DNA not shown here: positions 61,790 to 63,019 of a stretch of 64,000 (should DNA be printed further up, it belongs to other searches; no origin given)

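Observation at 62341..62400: GH16 family protein with both catalytic glutamates replaced by glutamine (QIDIMQ instead of EIDIME)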

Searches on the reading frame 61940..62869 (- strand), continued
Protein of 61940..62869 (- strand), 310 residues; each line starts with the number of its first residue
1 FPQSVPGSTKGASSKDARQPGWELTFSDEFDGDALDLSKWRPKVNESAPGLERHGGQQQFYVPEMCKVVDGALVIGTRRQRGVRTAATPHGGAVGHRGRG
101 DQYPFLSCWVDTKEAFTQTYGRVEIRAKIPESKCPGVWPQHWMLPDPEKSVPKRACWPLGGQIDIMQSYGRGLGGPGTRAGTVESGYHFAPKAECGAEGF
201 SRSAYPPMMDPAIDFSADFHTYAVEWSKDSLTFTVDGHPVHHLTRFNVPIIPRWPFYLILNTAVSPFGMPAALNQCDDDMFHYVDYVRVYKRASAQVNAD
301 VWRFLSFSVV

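Call 24: find_homologous_proteins(query=window:61940-62869:-, max_evalue=0.001)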
Query window:61940-62869:- (310 aa): 726 proteins with E <= 0.001 among 1676 candidates; the best 120 are listed.
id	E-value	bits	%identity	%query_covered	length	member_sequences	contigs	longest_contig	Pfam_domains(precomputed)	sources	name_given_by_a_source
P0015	5.4e-118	412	58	100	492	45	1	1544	PF00722.29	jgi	jgi:beta-glucanase (GH16 family)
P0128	1.5e-89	318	62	79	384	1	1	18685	PF00722.29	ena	-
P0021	1.1e-57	214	43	97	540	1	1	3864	PF00722.29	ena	-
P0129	6.8e-55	205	54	54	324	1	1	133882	PF00722.29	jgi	jgi:hypothetical protein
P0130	5.5e-54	202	54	54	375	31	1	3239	PF00722.29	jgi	-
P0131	1.8e-51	193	54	54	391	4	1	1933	PF00722.29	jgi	jgi:hypothetical protein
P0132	8.1e-51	191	60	46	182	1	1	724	PF00722.29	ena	-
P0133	7.8e-38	148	52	46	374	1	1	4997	PF00722.29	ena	-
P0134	1.4e-35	141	50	43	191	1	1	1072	-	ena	-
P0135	1.4e-35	141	53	41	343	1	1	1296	-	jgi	jgi:hypothetical protein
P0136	2.0e-31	127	35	91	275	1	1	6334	PF03935.23,PF00722.29,PF26113.1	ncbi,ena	-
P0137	5.3e-31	126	53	40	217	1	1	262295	-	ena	-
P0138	1.1e-30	125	34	87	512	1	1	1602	PF03935.23,PF00722.29,PF26113.1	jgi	-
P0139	1.7e-30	124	57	32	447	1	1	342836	-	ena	-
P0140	1.9e-30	124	56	35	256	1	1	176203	-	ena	-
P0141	2.4e-30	124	38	89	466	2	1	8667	PF00754.32,PF03935.23,PF22633.4,PF18998.7,PF00722.29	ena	-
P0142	5.9e-30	123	36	92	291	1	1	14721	PF03935.23,PF00722.29,PF26113.1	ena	-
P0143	6.9e-30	122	37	92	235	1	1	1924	PF03935.23,PF00722.29,PF26113.1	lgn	-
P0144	1.5e-29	121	49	41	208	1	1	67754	-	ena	-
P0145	4.6e-29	120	35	91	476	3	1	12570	PF00754.32,PF03935.23,PF22633.4,PF18998.7,PF00722.29,PF26113.1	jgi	-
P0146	6.8e-29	119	36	88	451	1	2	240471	PF00754.32,PF03935.23,PF22633.4,PF18998.7,PF00722.29,PF26113.1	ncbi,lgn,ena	-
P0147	8.1e-29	119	35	96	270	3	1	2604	PF03935.23,PF00722.29,PF26113.1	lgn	-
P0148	2.2e-28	117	35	91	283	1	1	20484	PF03935.23,PF00722.29,PF26113.1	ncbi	-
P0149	1.9e-27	114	35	88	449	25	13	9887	PF00754.32,PF03935.23,PF22633.4,PF18998.7,PF00722.29,PF26113.1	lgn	-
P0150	4.9e-27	113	35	92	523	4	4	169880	PF00754.32,PF03935.23,PF22633.4,PF18998.7,PF00722.29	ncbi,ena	-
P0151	6.3e-27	113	34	91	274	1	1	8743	PF03935.23,PF00722.29,PF26113.1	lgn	-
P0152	9.5e-27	112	34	92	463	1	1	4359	PF00754.32,PF03935.23,PF22633.4,PF18998.7,PF00722.29,PF26113.1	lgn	-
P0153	1.3e-26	112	35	89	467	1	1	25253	PF00754.32,PF03935.23,PF22633.4,PF18998.7,PF00722.29,PF26113.1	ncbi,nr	ncbi:MAG: family 16 glycosylhydrolase [Candidatus Omnitrophica bacterium]|nr:family 16 glycosylhydro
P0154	1.7e-26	111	35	90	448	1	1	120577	PF03935.23,PF00722.29,PF26113.1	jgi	jgi:beta-glucanase (GH16 family)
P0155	4.4e-26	110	34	89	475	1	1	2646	PF00754.32,PF03935.23,PF22633.4,PF18998.7,PF00722.29,PF26113.1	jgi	-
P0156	6.7e-26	109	35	92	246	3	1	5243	PF03935.23,PF00722.29,PF26113.1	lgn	-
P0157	8.8e-26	109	32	94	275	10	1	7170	PF03935.23,PF00722.29,PF26113.1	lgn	-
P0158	1.2e-25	108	35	88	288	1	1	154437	PF03935.23,PF00722.29,PF26113.1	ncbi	-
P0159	1.2e-25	108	34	90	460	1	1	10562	PF00754.32,PF03935.23,PF22633.4,PF18998.7,PF00722.29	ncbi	-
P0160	1.2e-25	108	35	88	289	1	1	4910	PF03935.23,PF00722.29,PF26113.1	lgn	-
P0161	1.6e-25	108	35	88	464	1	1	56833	PF00754.32,PF03935.23,PF22633.4,PF18998.7,PF00722.29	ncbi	ncbi:MAG: family 16 glycosylhydrolase [Candidatus Omnitrophota bacterium]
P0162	2.6e-25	107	35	88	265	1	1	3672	PF03935.23,PF00722.29,PF26113.1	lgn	-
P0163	3.3e-25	107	34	90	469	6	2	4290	PF00754.32,PF03935.23,PF22633.4,PF18998.7,PF00722.29,PF26113.1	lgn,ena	-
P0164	3.9e-25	107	34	93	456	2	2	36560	PF00754.32,PF03935.23,PF22633.4,PF18998.7,PF00722.29,PF26113.1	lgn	-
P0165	5.3e-25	106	33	88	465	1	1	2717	PF00754.32,PF03935.23,PF22633.4,PF18998.7,PF00722.29,PF26113.1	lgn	-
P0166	6.2e-25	106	34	95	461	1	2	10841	PF00754.32,PF03935.23,PF22633.4,PF18998.7,PF00722.29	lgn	-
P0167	8.2e-25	106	34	92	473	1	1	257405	PF00754.32,PF03935.23,PF22633.4,PF18998.7,PF00722.29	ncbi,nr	ncbi:MAG: family 16 glycosylhydrolase [Phycisphaerales bacterium]|nr:family 16 glycosylhydrolase [Ph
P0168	1.2e-24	105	34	88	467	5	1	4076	PF00754.32,PF03935.23,PF22633.4,PF18998.7,PF00722.29,PF26113.1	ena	-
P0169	1.6e-24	105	34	89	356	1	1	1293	PF03935.23,PF17957.8,PF16640.12,PF00722.29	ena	-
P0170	2.7e-24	104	32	92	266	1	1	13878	PF03935.23,PF00722.29,PF26113.1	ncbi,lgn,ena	-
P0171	4.9e-24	103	32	90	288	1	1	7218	PF03935.23,PF00722.29,PF26113.1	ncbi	-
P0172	7.0e-24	103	35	88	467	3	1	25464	PF00754.32,PF03935.23,PF22633.4,PF18998.7,PF00722.29,PF26113.1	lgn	-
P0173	7.1e-24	103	33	92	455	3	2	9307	PF00754.32,PF03935.23,PF22633.4,PF18998.7,PF00722.29,PF26113.1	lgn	-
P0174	9.6e-24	102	35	89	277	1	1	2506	PF03935.23,PF00722.29,PF26113.1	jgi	jgi:beta-glucanase (GH16 family)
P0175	1.1e-23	102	33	90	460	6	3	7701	PF00754.32,PF03935.23,PF22633.4,PF18998.7,PF00722.29,PF26113.1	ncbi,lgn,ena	-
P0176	1.2e-23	102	32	88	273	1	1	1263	PF03935.23,PF00722.29,PF26113.1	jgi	jgi:beta-glucanase (GH16 family)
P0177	1.3e-23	102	34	93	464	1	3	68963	PF00754.32,PF03935.23,PF22633.4,PF18998.7,PF00722.29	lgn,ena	-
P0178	1.3e-23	102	35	91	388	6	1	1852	PF03935.23,PF17957.8,PF00722.29,PF26113.1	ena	-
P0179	1.5e-23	102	34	94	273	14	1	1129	PF03935.23,PF00722.29,PF26113.1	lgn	-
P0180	1.5e-23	102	34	89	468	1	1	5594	PF00754.32,PF03935.23,PF22633.4,PF18998.7,PF00722.29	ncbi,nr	ncbi:MAG: family 16 glycosylhydrolase [Candidatus Omnitrophica bacterium]|nr:family 16 glycosylhydro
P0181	1.7e-23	101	35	88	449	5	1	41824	PF00754.32,PF03935.23,PF22633.4,PF18998.7,PF00722.29,PF26113.1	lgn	-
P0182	1.7e-23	101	35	88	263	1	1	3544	PF03935.23,PF00722.29,PF26113.1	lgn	-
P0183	3.2e-23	100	36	90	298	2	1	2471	PF03935.23,PF00722.29,PF26113.1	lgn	-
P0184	3.3e-23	100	33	88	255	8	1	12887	PF03935.23,PF00722.29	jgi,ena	-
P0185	4.6e-23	100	34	94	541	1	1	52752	PF03935.23,PF00722.29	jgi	jgi:beta-glucanase (GH16 family)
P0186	4.7e-23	100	32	93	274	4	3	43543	PF03935.23,PF00722.29,PF26113.1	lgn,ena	-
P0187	6.0e-23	100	35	91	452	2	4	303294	PF00754.32,PF03935.23,PF22633.4,PF18998.7,PF00722.29,PF26113.1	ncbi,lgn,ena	-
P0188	7.8e-23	99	35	90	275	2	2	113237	PF03935.23,PF00722.29,PF26113.1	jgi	jgi:beta-glucanase (GH16 family)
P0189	9.9e-23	99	32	88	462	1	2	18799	PF00754.32,PF03935.23,PF22633.4,PF18998.7,PF00722.29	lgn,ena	-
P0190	1.0e-22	99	34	89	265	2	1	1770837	PF03935.23,PF00722.29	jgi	jgi:beta-glucanase (GH16 family)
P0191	1.1e-22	99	34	93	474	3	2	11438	PF00754.32,PF03935.23,PF22633.4,PF18998.7,PF00722.29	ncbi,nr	ncbi:MAG: family 16 glycosylhydrolase [Candidatus Omnitrophica bacterium]|nr:family 16 glycosylhydro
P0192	1.4e-22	98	34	92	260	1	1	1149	PF03935.23,PF00722.29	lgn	-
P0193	1.6e-22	98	32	87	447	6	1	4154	PF00754.32,PF03935.23,PF22633.4,PF18998.7,PF00722.29,PF26113.1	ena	-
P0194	1.7e-22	98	27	90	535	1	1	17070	PF03935.23,PF00722.29,PF26113.1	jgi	jgi:beta-glucanase (GH16 family)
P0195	2.7e-22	97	33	93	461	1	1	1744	PF00754.32,PF03935.23,PF22633.4,PF18998.7,PF00722.29,PF26113.1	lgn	-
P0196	3.6e-22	97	28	92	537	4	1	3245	PF00722.29,PF26113.1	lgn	-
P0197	3.7e-22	97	32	93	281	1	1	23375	PF03935.23,PF00722.29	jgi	jgi:beta-glucanase (GH16 family)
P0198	4.7e-22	97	32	89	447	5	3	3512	PF00754.32,PF03935.23,PF22633.4,PF18998.7,PF00722.29,PF26113.1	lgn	-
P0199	4.8e-22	97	35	88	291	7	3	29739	PF03935.23,PF00722.29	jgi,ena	jgi:beta-glucanase (GH16 family)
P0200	7.1e-22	96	32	88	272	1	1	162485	PF03935.23,PF00722.29,PF26113.1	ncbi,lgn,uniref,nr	ncbi:glycoside hydrolase family 16 protein [Gracilimonas mengyeensis]|uniref:Beta-glucanase, GH16 fa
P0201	9.9e-22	96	34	89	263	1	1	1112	PF03935.23,PF00722.29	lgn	-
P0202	1.5e-21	95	35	87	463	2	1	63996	PF00754.32,PF03935.23,PF22633.4,PF18998.7,PF00722.29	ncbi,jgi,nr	ncbi:MAG: family 16 glycosylhydrolase [Candidatus Omnitrophica bacterium]|nr:family 16 glycosylhydro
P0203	1.6e-21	95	33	93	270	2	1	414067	PF03935.23,PF00722.29,PF26113.1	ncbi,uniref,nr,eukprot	ncbi:hypothetical protein SPRG_07386 [Saprolegnia parasitica CBS 223.65]|uniref:GH16 domain-containi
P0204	1.7e-21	95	33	88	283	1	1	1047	PF03935.23,PF00722.29,PF26113.1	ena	-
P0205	1.9e-21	95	37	88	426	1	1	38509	PF03935.23,PF00722.29,PF26113.1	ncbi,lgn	ncbi:MAG: glycoside hydrolase family 16 protein [Pyrinomonadaceae bacterium]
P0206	1.9e-21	95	35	91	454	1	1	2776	PF00754.32,PF03935.23,PF22633.4,PF18998.7,PF00722.29,PF26113.1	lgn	-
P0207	2.0e-21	94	32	88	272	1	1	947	PF03935.23,PF00722.29,PF26113.1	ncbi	-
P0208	2.3e-21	94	34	87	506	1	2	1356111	PF03935.23,PF00722.29,PF26113.1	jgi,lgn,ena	-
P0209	3.0e-21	94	32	90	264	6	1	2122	PF03935.23,PF00722.29,PF26113.1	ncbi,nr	ncbi:MAG: glycoside hydrolase family 16 protein [Verrucomicrobiae bacterium]|nr:glycoside hydrolase 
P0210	5.2e-21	93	32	91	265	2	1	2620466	PF03935.23,PF00722.29,PF26113.1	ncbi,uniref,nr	ncbi:glycoside hydrolase [Roseivirga misakiensis]|uniref:Glycoside hydrolase n=1 Tax=Roseivirga misa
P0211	5.3e-21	93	34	87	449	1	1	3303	PF00754.32,PF03935.23,PF22633.4,PF18998.7,PF00722.29,PF26113.1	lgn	-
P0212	6.4e-21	93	33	93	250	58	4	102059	PF03935.23,PF00722.29,PF26113.1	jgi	jgi:beta-glucanase (GH16 family)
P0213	8.4e-21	92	34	90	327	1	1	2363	PF03935.23,PF00722.29,PF26113.1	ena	-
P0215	1.0e-20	92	34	89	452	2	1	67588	PF00754.32,PF03935.23,PF22633.4,PF18998.7,PF00722.29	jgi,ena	-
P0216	1.3e-20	92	35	88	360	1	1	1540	PF03935.23,PF00722.29,PF09099.17,PF26113.1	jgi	jgi:beta-glucanase (GH16 family)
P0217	1.5e-20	92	35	93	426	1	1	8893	PF03935.23,PF00722.29,PF26113.1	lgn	-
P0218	1.8e-20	91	32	89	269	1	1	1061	PF03935.23,PF00722.29,PF26113.1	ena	-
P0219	1.8e-20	91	32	88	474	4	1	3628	PF00754.32,PF03935.23,PF22633.4,PF18998.7,PF00722.29,PF26113.1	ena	-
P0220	2.2e-20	91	32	94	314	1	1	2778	PF03935.23,PF00722.29,PF26113.1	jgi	jgi:beta-glucanase (GH16 family)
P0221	2.8e-20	91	37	88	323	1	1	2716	PF03935.23,PF00722.29,PF26113.1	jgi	jgi:beta-glucanase (GH16 family)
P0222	3.2e-20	91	33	92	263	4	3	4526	PF03935.23,PF00722.29,PF26113.1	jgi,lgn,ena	-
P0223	3.9e-20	90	33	88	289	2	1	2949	PF03935.23,PF00722.29,PF26113.1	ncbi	-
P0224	4.5e-20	90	32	88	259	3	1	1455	PF03935.23,PF00722.29,PF26113.1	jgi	jgi:beta-glucanase (GH16 family)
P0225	6.3e-20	90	33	90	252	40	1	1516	PF03935.23,PF00722.29,PF26113.1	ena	-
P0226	8.2e-20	89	36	93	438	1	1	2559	PF03935.23,PF00722.29,PF26113.1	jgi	jgi:beta-glucanase (GH16 family)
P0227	8.9e-20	89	36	87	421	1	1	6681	PF03935.23,PF00722.29,PF26113.1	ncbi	-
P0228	1.2e-19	89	35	88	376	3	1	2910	PF03935.23,PF00722.29,PF26113.1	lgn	-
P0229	1.4e-19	88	35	94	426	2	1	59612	PF03935.23,PF00722.29,PF26113.1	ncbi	ncbi:MAG: glycoside hydrolase family 16 protein [Acidobacteriota bacterium]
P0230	1.5e-19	88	36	94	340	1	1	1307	PF03935.23,PF00722.29,PF26113.1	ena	-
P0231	1.8e-19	88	35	91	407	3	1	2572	PF03935.23,PF00722.29,PF26113.1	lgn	-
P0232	1.9e-19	88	32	86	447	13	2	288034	PF00754.32,PF03935.23,PF22633.4,PF18998.7,PF00722.29,PF26113.1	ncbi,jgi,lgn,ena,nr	ncbi:MAG TPA: family 16 glycosylhydrolase [Kiritimatiellia bacterium]|nr:family 16 glycosylhydrolase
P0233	2.1e-19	88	35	88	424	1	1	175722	PF03935.23,PF00722.29,PF26113.1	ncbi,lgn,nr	ncbi:MAG: Hydrolase [Acidobacteria bacterium]|nr:Hydrolase [Acidobacteriota bacterium]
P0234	2.2e-19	88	34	87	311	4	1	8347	PF03935.23,PF00722.29,PF26113.1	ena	-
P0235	3.1e-19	87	33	88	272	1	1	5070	PF03935.23,PF00722.29,PF26113.1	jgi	jgi:beta-glucanase (GH16 family)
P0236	3.1e-19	87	30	89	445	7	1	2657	PF03935.23,PF00722.29,PF26113.1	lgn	-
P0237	3.3e-19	87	31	93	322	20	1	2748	PF03935.23,PF00722.29,PF26113.1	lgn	-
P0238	3.4e-19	87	32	89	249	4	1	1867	PF03935.23,PF00722.29,PF26113.1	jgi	-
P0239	3.4e-19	87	35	88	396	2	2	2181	PF03935.23,PF00722.29,PF26113.1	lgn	-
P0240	3.8e-19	87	34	88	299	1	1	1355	PF03935.23,PF00722.29,PF26113.1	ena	-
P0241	3.8e-19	87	34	88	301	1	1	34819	PF03935.23,PF00722.29,PF26113.1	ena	-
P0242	3.9e-19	87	32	90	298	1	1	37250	PF03935.23,PF00722.29,PF26113.1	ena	-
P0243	4.4e-19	87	34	89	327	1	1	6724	PF03935.23,PF00722.29,PF26113.1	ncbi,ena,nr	ncbi:MAG TPA: glycoside hydrolase family 16 protein [Pyrinomonadaceae bacterium]|nr:glycoside hydrol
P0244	4.6e-19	87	32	92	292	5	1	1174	PF03935.23,PF00722.29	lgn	-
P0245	5.2e-19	87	34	94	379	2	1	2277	PF03935.23,PF00722.29,PF26113.1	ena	-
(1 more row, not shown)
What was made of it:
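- The KRE6 match is below Pfam's cutoff of 30 and the same faint hit is carried by ordinary bacterial GH16s (call 24).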

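Call 36: search_solved_structures(query=A3, show_alignments=0, max_evalue=1e-10)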
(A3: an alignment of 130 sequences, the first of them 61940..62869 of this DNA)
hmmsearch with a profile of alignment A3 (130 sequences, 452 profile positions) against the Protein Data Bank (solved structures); distinct sequences matched with E-value up to 1e-10: 73 (the best 60 are shown).
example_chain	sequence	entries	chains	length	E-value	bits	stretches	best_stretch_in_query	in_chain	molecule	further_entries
4dfs_A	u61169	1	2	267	1.1e-105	357.7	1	29-267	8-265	Glycoside hydrolase, family 16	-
3azx_A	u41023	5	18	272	2.7e-105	356.4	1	33-269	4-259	Laminarinase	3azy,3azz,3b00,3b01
2vy0_A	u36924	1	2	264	8.8e-96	325.1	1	36-265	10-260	ENDO-BETA-1,3-GLUCANASE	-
3iln_A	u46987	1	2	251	7.8e-92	312.1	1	37-266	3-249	Laminarinase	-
3atg_A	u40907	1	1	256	1.7e-91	310.9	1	41-268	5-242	GLUCANASE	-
2hyk_A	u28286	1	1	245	3.3e-90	306.7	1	38-265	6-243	Beta-1,3-glucanase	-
9voq_A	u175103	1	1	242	2e-88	300.8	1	41-266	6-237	Beta-1,3-glucanase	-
9vmv_A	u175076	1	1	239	3.3e-88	300.1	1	41-265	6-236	Beta-1,3-glucanase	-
9voo_A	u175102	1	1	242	9.9e-88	298.5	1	41-266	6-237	Hydrolase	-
7wwc_A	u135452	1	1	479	1.3e-82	281.7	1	28-266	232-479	beta-1,3(4)-glucanase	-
7ww4_A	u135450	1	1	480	1.3e-82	281.7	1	28-266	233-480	beta-1,3(4)-glucanase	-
6t2n_AAA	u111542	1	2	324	3.4e-80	273.7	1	10-275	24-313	Glycoside hydrolase family 16 protein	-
6xof_A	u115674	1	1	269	7.1e-80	272.6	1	33-267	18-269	GH16 family protein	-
6xqf_A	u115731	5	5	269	7.3e-79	269.3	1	33-267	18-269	GH16 family protein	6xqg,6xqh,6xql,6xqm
5wut_A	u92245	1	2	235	1.8e-78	268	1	37-265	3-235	ULam111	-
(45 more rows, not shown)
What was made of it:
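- On GH16_3 (laminarinase subfamily): The nearest solved and unsolved relatives are GH16_3-type (calls 24, 36).
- On βGRP/GNBP-type non-catalytic GH16 proteins: The nearest relatives are GH16_3-like bacterial enzymes (calls 24, 36).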

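Call 37: predict_structure(alignment_id=A3)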
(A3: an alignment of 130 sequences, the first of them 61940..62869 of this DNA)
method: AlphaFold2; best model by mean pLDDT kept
length: 310 residues; sequences in the alignment: 130
mean_pLDDT: 91.2   pTM: 0.90
mean pLDDT of the five models: 91.2, 90.8, 89.8, 89.5, 89.4
residues with pLDDT >= 90: 224; 70-90: 73; 50-70: 13; < 50: 0
segments of 3 or more residues with pLDDT < 50: none
pLDDT, mean of each block of 10 residues (from residue 1): 94 90 97 98 86 82 98 98 87 70 96 97 98 94 93 83 95 72 94 84 95 96 96 98 90 90 94 95 98 84 84
secondary structure, 60 per line:
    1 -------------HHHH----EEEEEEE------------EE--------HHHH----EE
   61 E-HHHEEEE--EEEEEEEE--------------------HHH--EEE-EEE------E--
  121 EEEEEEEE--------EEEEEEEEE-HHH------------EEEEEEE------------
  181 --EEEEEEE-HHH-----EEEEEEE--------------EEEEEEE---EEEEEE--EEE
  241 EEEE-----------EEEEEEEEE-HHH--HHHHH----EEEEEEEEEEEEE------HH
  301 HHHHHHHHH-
elements in order: H14-17 E22-28 H51-54 E59-61 E66-69 E72-79 E105-107 E109-111 E121-128 E137-145 E162-168 E183-189 E199-205 E220-226 E230-235 E238-244 E256-264 H271-275 E280-292 H299-309
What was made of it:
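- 61970..62869 (-): GH16-like β-jelly-roll domain (aa 290-589). AlphaFold2 pLDDT 91.2, pTM 0.90 (call 37).
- Model strands 451-457 and 472-478 agree (call 37).
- Tried and rejected: It was repeated with 130 sequences (pLDDT 91, call 37).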

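Call 39: search_protein_representatives(alignment_id=A2)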
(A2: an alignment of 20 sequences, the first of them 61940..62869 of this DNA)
Query: 20 sequences, 707 profile positions. Proteins with E-value up to 0.001 (for the whole library): 12962; up to 1e-10: 4627; up to 1e-30: 71. The best 150 are listed.
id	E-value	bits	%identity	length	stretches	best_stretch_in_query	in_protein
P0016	5.6e-291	983.9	-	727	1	1-680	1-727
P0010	2.6e-279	945.4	-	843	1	1-706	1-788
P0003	1.8e-260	883.1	-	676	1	9-704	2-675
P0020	1.4e-221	754.5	-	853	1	45-701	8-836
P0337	5.1e-165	567.6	-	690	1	233-688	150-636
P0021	1.3e-115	404.2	-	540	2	410-557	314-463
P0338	2.7e-109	383.4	-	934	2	316-684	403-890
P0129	3.6e-91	323.5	-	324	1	398-685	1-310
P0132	1.2e-86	308.5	-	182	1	421-586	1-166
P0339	7.6e-78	279.4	-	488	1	5-365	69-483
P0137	2.5e-68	248.0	-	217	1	468-636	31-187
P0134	1.3e-65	238.9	-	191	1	299-408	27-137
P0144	2.4e-65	238.1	-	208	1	439-629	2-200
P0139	8.2e-62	226.4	-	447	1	467-696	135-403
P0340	2.1e-53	198.6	-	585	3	280-550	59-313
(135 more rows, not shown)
